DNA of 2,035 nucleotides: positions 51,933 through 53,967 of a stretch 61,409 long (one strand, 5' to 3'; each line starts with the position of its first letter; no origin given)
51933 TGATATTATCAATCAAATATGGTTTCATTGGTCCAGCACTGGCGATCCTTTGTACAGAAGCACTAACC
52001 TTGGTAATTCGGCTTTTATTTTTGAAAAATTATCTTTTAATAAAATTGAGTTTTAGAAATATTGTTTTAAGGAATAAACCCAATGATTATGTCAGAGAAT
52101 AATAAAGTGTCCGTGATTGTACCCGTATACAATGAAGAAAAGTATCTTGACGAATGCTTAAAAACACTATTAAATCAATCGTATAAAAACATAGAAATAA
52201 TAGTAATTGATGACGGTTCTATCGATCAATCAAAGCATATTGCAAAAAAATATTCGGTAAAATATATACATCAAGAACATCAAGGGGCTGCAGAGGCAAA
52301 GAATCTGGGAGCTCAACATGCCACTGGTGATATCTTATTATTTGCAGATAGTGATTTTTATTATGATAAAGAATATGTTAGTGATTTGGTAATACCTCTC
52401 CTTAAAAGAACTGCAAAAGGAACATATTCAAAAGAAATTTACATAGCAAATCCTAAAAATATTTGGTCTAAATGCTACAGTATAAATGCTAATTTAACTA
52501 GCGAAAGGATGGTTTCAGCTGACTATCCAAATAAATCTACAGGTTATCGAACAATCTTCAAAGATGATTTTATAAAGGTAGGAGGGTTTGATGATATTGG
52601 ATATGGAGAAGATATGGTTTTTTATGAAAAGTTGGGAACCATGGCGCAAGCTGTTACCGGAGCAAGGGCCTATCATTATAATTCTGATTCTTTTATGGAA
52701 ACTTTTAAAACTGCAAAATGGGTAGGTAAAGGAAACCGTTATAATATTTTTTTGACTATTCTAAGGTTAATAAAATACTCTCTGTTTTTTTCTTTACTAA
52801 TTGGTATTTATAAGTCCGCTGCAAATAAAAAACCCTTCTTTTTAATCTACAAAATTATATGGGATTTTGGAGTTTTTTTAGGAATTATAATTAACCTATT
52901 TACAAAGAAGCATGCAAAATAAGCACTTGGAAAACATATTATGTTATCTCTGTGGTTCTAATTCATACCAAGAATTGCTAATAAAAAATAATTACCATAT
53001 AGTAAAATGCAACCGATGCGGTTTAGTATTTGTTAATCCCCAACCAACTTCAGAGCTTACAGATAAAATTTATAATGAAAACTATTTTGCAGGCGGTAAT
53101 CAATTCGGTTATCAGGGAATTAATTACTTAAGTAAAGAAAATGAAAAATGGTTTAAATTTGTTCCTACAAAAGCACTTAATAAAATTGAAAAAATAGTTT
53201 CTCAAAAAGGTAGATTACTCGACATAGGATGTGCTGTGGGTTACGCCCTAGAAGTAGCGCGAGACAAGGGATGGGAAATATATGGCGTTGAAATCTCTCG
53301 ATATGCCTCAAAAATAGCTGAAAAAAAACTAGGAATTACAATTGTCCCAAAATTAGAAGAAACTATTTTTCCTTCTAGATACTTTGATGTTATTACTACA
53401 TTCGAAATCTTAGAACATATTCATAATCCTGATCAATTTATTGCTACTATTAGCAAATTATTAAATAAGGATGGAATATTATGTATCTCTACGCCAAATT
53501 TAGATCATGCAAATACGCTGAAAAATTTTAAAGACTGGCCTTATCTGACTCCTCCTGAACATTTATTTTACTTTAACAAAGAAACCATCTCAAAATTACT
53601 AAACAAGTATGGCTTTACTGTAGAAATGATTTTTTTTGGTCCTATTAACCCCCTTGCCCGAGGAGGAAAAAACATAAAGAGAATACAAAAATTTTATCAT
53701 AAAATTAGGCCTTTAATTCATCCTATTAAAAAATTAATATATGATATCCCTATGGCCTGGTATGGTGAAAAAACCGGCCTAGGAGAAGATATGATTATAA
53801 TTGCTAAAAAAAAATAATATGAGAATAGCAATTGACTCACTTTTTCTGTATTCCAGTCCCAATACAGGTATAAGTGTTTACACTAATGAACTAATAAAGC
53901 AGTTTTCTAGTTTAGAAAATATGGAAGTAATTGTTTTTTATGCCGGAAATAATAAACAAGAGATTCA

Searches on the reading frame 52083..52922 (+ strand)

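Call 59: search_protein_families(library=pfam, proteins=[window:52083-52922:+], max_evalue=0.0001)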
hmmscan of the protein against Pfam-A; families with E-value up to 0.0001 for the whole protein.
window:52083-52922:+ (279 aa): 3 families
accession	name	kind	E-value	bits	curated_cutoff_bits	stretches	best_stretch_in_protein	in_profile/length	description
PF00535.33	Glycos_transf_2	-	6.1e-35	121.1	23.3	1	10-131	1-128/168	Glycosyl transferase family 2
PF10111.15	Glyco_tranf_2_2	-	1.8e-13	51.1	27.3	1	10-96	1-96/276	Glycosyltransferase like family 2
PF13641.12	Glyco_tranf_2_3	-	3.8e-09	37.4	27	1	9-106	3-111/230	Glycosyltransferase like family 2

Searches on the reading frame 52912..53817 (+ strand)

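Call 59: search_protein_families(library=pfam, proteins=[window:52912-53817:+], max_evalue=0.0001)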
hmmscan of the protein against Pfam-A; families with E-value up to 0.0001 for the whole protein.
window:52912-53817:+ (301 aa): 7 families
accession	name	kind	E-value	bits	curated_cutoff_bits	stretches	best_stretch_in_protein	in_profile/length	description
PF13489.12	Methyltransf_23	-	4.2e-33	114.8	27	1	90-238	14-162/164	Methyltransferase domain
PF08241.18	Methyltransf_11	-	3e-15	57.1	21.2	1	103-192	1-95/95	Methyltransferase domain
PF08242.18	Methyltransf_12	-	1.3e-12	48.7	30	1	103-190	1-98/98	Methyltransferase domain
PF13847.12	Methyltransf_31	-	5.2e-11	42.8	27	1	99-210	4-126/145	Methyltransferase domain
PF13649.12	Methyltransf_25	-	2.4e-09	38.2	27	1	103-188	2-97/97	Methyltransferase domain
PF02353.26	CMAS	-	7.6e-06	25.9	27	1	92-204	55-176/273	Mycolic acid cyclopropane synthetase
PF07021.18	MetW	-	1.3e-05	25.3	21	1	89-200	4-115/193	Methionine biosynthesis protein MetW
